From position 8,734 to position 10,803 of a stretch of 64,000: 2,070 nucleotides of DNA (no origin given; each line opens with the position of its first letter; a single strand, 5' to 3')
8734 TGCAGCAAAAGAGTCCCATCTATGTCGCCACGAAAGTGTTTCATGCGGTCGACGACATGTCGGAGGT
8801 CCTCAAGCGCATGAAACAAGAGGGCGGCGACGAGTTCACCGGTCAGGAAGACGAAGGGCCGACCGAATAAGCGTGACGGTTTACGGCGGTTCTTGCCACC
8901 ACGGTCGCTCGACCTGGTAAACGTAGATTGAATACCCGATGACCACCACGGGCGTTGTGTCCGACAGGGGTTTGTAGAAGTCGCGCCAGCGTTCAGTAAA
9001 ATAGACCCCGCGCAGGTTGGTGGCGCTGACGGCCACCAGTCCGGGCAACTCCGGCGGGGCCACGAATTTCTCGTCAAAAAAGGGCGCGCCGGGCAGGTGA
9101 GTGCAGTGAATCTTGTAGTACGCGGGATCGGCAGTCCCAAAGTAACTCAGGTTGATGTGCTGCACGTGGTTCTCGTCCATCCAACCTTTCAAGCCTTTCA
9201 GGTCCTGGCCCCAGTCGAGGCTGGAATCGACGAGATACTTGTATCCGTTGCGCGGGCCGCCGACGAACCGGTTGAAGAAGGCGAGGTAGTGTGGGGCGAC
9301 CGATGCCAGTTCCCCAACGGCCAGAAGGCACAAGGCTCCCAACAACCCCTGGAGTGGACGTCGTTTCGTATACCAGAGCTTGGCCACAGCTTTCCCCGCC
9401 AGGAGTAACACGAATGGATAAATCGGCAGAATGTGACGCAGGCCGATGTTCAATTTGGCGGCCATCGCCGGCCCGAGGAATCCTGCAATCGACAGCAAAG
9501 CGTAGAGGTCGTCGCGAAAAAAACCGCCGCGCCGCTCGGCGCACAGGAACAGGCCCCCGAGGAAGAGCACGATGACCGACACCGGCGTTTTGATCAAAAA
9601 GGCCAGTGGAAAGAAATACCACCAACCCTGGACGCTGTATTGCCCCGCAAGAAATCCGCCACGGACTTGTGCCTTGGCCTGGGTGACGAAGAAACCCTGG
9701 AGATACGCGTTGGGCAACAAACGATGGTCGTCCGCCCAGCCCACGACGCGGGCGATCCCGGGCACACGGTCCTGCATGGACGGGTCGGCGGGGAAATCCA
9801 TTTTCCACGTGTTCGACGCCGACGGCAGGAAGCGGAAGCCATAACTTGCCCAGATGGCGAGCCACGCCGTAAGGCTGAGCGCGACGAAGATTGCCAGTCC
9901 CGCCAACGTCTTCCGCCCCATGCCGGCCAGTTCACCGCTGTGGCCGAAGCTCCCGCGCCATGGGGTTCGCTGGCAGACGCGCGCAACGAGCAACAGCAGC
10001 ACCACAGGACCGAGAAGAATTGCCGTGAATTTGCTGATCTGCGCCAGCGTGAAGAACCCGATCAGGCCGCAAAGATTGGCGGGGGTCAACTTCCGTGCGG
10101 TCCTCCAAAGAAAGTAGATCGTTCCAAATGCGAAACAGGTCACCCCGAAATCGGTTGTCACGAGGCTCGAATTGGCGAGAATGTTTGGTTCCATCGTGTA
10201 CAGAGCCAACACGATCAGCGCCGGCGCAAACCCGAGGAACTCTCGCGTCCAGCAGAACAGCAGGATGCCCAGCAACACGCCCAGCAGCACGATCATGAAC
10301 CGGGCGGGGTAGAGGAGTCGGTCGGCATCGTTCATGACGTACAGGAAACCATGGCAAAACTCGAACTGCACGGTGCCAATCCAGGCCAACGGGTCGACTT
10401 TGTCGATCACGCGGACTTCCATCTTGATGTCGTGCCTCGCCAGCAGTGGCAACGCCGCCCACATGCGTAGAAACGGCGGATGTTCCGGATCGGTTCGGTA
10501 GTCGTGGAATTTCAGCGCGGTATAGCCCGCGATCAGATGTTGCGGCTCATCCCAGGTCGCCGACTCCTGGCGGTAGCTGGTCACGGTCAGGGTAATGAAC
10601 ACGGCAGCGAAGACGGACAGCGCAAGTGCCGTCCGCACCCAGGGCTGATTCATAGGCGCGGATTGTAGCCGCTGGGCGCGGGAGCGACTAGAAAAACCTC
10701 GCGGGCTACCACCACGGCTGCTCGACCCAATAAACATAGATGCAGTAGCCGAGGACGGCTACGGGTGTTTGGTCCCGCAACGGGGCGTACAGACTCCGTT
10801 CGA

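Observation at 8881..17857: Five tandem intact GT-C glycosyltransferase paralogs with diversified loops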

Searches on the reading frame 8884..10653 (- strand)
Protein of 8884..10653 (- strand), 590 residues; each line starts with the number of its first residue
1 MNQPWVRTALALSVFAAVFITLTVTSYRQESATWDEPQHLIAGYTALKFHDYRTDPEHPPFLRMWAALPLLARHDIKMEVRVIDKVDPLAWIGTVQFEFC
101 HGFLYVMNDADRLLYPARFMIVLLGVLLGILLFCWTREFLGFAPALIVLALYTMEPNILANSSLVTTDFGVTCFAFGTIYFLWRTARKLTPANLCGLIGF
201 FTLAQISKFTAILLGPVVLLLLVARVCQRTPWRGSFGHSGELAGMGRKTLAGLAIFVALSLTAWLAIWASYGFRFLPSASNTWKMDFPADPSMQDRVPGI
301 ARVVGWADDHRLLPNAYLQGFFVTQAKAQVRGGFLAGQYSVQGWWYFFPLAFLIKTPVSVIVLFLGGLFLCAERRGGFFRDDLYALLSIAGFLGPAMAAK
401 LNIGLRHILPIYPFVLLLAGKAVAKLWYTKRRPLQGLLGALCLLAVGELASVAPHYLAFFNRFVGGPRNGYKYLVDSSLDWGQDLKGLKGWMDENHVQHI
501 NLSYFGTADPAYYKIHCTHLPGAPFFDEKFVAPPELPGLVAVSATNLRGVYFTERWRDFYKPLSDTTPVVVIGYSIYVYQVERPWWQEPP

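Call 11: search_protein_families(library=pfam, proteins=[window:8884-10653:-], max_evalue=0.01)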
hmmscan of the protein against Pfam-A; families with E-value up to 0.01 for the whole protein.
window:8884-10653:- (590 aa): 1 family
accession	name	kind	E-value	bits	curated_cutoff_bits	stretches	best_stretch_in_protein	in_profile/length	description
PF13231.12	PMT_2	-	1e-09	39.3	26.1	1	116-233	23-139/160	Dolichyl-phosphate-mannose-protein mannosyltransferase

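Call 12: search_protein_families(library=ncbifam, proteins=[window:8884-10653:-], max_evalue=0.01)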
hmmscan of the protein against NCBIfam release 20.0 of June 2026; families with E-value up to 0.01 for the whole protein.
window:8884-10653:- (590 aa): 0 families

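Call 15: search_solved_structures(query=A1, max_evalue=1, show_alignments=2)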
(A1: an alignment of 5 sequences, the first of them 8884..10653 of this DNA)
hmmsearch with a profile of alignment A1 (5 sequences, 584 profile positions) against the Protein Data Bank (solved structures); distinct sequences matched with E-value up to 1: 1.
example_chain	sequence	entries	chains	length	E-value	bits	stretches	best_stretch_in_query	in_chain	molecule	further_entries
7uyy_A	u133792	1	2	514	0.17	13.8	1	365-469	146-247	Aldehyde dehydrogenase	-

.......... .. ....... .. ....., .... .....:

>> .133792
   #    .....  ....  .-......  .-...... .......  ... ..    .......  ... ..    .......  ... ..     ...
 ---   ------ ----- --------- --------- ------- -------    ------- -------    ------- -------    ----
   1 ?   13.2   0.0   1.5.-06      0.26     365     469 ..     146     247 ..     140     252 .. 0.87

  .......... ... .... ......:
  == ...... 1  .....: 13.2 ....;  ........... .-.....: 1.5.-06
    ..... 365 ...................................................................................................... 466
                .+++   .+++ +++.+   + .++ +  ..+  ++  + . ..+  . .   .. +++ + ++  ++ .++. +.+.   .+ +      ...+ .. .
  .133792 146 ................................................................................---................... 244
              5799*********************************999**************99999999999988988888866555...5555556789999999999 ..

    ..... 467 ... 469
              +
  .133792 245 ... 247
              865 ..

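Call 22: find_related_loci(query=A1, collection=genome_contigs, flank=10000)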
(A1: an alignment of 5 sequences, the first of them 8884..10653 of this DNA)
Query A1 (590 aa) in genome_contigs; peptide patterns used: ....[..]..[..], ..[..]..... (x = any residue, [..] = any of these).
600 stretches matched a pattern (row limit reached: there are more); 589 encode a relative of the query (tblastn E <= 1e-3); the best 80 are kept; 80 distinct loci.
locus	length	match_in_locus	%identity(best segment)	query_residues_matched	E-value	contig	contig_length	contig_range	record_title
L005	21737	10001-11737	55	1-587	0e+0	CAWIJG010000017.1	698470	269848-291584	MAG: uncultured Verrucomicrobiae bacterium isolate MFD05512.bin.1.230 genome assembly, contig: contig_7387, whole genome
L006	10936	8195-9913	56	6-587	0e+0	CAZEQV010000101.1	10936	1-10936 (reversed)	MAG TPA_asm: uncultured Verrucomicrobiota bacterium isolate binchicken_co107_144 genome assembly, contig: NODE_13545_len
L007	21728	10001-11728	52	5-589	2e-172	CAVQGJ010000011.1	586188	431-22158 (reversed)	MAG: uncultured Verrucomicrobiae bacterium isolate MFD05512.bin.2.136 genome assembly, contig: contig_794, whole genome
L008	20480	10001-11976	64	6-589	0e+0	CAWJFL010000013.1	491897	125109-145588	MAG: uncultured Verrucomicrobiae bacterium isolate MFD09222.bin.2.60 genome assembly, contig: contig_67824, whole genome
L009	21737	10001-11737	51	6-587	1e-171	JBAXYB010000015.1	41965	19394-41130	MAG: Verrucomicrobiota bacterium isolate ELA754 MAG754_15, whole genome shotgun sequence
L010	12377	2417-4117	48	2-588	1e-170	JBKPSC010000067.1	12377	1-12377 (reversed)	MAG: Acidobacteriota bacterium isolate GS_EKS_MAG_00032 GS_EKS_000000111127, whole genome shotgun sequence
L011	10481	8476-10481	50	5-586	1e-169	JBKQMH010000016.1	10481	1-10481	MAG: Verrucomicrobiia bacterium isolate CRr3G3H3I__bin_98 CRr3G3H3I_000000025759, whole genome shotgun sequence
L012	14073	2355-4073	42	1-590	1e-125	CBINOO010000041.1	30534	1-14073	MAG TPA_asm: uncultured Acidimicrobiia bacterium isolate SRR16817029_binner12_Refined_12 genome assembly, contig: ERZ273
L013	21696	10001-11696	46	8-582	3e-119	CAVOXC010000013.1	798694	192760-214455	MAG: uncultured Acidobacteriota bacterium isolate MFD09964.bin.2.193 genome assembly, contig: contig_663, whole genome s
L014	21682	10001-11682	43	9-583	5e-119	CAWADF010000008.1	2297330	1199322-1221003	MAG: uncultured Acidobacteriota bacterium isolate MFD00822.bin.2.143 genome assembly, contig: contig_77057, whole genome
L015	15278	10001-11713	37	8-583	2e-108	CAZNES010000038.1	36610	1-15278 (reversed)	MAG TPA_asm: uncultured Syntrophobacteraceae bacterium isolate SRP119689_co1_315 genome assembly, contig: NODE_1380_leng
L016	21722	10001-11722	37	5-582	3e-101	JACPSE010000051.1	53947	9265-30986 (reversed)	MAG: Deltaproteobacteria bacterium isolate NC_groundwater_697_Ag_S-0.2um_55_12 S36_SO-2_scaffold_54159, whole genome sho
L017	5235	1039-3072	34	6-580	4e-101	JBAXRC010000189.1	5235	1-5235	MAG: bacterium isolate ELA573 MAG573_189, whole genome shotgun sequence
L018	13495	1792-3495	38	8-584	2e-96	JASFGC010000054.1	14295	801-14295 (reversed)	MAG: Syntrophobacterales bacterium isolate D0606S20remetaG_Bin_93 D0606S20remetaG_FD_scaffold_165_c1, whole genome shotg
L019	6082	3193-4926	36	8-583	3e-93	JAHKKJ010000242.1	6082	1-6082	MAG: Deltaproteobacteria bacterium isolate CR_Sed_300A_bin.10 scaffold_573, whole genome shotgun sequence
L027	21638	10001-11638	36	9-583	5e-86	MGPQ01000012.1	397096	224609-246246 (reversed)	MAG: Deltaproteobacteria bacterium GWB2_55_19 gwb2_scaffold_25, whole genome shotgun sequence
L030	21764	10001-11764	35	22-575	1e-83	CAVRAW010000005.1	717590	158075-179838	MAG: Pirellulales bacterium isolate MFD04944.bin.2.46 genome assembly, contig: contig_57829, whole genome shotgun sequen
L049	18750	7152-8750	36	24-551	1e-75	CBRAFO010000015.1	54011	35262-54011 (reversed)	MAG TPA_asm: uncultured Opitutaceae bacterium isolate SRR11839387_concoct_9 genome assembly, contig: ERZ27397406.127, wh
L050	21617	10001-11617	36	22-551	8e-75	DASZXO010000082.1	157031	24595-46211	MAG TPA_asm: Lacunisphaera sp. isolate SMAG_U6185 k141_339322, whole genome shotgun sequence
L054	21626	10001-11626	33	25-558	5e-77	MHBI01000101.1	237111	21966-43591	MAG: Lentisphaerae bacterium GWF2_50_93 gwf2_scaffold_69, whole genome shotgun sequence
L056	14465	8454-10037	35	22-555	6e-74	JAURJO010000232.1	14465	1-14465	MAG: Verrucomicrobiota bacterium isolate SFB_Fresh_Co_129 k141_2275533, whole genome shotgun sequence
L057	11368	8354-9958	33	6-582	1e-73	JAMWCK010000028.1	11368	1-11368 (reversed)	MAG: Candidatus Omnitrophota bacterium isolate QZM4_1.bins.76.Tibet NODE_16906_length_11368_cov_3.127480, whole genome s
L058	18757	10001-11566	35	22-551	4e-73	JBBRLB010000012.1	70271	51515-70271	MAG: Opitutales bacterium isolate La1_concoct.220 LA1C_C.220_k141_2607927L_70271_cov_12.9878, whole genome shotgun seque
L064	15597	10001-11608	34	14-583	8e-72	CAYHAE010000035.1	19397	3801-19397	MAG TPA_asm: uncultured Planctomycetia bacterium isolate ERP119294_co1_439 genome assembly, contig: NODE_3465_length_193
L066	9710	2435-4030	36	24-551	3e-71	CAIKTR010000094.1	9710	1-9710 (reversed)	MAG: uncultured Opitutae bacterium isolate LJ-5-9m_bin-0428 genome assembly, contig: bin-0428:094/254, whole genome shot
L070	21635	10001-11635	35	22-557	6e-71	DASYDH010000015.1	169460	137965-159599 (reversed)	MAG TPA_asm: Lacunisphaera sp. isolate SMAG_U4954 k141_3366086, whole genome shotgun sequence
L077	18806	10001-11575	35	22-551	8e-69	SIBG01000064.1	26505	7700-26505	MAG: Opitutus sp. isolate Baikal-deep-G227 BACOMB-C8438, whole genome shotgun sequence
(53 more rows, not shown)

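Call 47: search_protein_families(library=pfam, proteins=[L015:11632-12468:+, L015:7301-9862:+, L056:3208-6267:+, L070:17090-18997:-, L050:4621-7185:-, L064:12621-13847:+, L027:5479-7917:+, L077:14835-16904:+, L077:5872-6978:-, L049:11006-11380:-], max_evalue=0.001)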
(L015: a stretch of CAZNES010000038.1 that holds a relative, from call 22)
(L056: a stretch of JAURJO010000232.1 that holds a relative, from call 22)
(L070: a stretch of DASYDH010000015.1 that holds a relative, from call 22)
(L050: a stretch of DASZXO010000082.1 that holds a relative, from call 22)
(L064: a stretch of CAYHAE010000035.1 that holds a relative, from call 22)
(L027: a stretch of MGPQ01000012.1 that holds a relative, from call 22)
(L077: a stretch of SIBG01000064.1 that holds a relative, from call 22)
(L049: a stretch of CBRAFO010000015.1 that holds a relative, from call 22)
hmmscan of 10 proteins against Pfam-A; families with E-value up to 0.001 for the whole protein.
L015:11632-12468:+ (279 aa): 3 families
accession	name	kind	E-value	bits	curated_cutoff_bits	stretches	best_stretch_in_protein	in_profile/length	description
PF00535.33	Glycos_transf_2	-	6.3e-26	91.7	23.3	1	38-207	1-168/168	Glycosyl transferase family 2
PF10111.15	Glyco_tranf_2_2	-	2e-08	34.5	27.3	1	38-138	1-101/276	Glycosyltransferase like family 2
PF13641.12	Glyco_tranf_2_3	-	1.9e-06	28.5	27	1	37-128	3-96/230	Glycosyltransferase like family 2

L015:7301-9862:+ (854 aa): 31 families (the best 25 are shown)
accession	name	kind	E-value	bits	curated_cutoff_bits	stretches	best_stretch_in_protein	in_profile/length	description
PF13414.12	TPR_11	-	3.1e-88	289.7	26.8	8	605-646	1-42/42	TPR repeat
PF00515.34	TPR_1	-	5.8e-79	257.4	27.8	7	598-631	1-34/34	Tetratricopeptide repeat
PF07719.23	TPR_2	-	6e-76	244.8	27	9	599-630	2-33/34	Tetratricopeptide repeat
PF13431.12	TPR_17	-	7.6e-65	210.3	24.4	4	621-653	2-34/34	Tetratricopeptide repeat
PF13181.12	TPR_8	-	4.3e-64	207.7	25.7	5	600-630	3-33/34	Tetratricopeptide repeat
PF13432.12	TPR_16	-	1.2e-61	205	32.7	8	602-659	1-58/65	Tetratricopeptide repeat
PF14559.12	TPR_19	-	1e-42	144.7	25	8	540-595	1-56/68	Tetratricopeptide repeat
PF13424.12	TPR_12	-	6e-42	142.2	30.1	5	462-526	3-68/77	Tetratricopeptide repeat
PF13428.12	TPR_14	-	8.8e-41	134.6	23.5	3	600-639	3-42/44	Tetratricopeptide repeat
PF24575.1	TPR_Slam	-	4.2e-28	98.3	35.2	0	468-506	53-91/104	Surface lipoprotein assembly modifier, N-terminal TPR repeats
PF13174.12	TPR_6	-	8.6e-28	95.5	26.3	0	600-629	2-31/33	Tetratricopeptide repeat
PF13374.12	TPR_10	-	3.6e-25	87.6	27.5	1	598-627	2-31/42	Tetratricopeptide repeat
PF12895.13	ANAPC3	-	1.2e-20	73.9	27.2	0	527-589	20-81/82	Anaphase-promoting complex, cyclosome, subunit 3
PF14561.12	TPR_20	-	3e-18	66.4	25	0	684-754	6-78/90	Tetratricopeptide repeat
PF13371.12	TPR_9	-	1.7e-16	60.4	35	0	761-805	22-66/73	Tetratricopeptide repeat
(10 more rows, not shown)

L056:3208-6267:+ (1020 aa): 0 families

L070:17090-18997:- (636 aa): 1 family
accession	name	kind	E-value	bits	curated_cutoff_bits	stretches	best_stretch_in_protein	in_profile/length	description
PF13231.12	PMT_2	-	7.5e-07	29.9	26.1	1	186-332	1-149/160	Dolichyl-phosphate-mannose-protein mannosyltransferase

L050:4621-7185:- (855 aa): 0 families

L064:12621-13847:+ (409 aa): 4 families
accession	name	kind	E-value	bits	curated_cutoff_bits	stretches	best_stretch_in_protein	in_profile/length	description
PF01041.23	DegT_DnrJ_EryC1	-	5.4e-124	414.5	19.8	1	36-396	6-358/360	DegT/DnrJ/EryC1/StrS aminotransferase family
PF00155.27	Aminotran_1_2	-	8.6e-09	35.5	19.7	1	57-182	45-192/361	Aminotransferase class I and II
PF01053.26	Cys_Met_Meta_PP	-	1.2e-07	31.1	27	1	52-235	50-233/381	Cys/Met metabolism PLP-dependent enzyme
PF01212.27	Beta_elim_lyase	-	5.3e-06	26.4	27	1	52-298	30-270/288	Beta-eliminating lyase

L027:5479-7917:+ (813 aa): 1 family
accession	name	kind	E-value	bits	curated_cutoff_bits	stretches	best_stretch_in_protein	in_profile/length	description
PF09586.16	YfhO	-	2.1e-09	36.8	28.5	1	711-792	753-835/835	Bacterial membrane protein YfhO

L077:14835-16904:+ (690 aa): 0 families

L077:5872-6978:- (369 aa): 0 families

L049:11006-11380:- (125 aa): 1 family
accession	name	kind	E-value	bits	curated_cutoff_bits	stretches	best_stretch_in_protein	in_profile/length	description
PF07963.17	N_methyl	-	1.5e-08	34.3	21.2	1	14-39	2-27/27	Prokaryotic N-terminal methylation motif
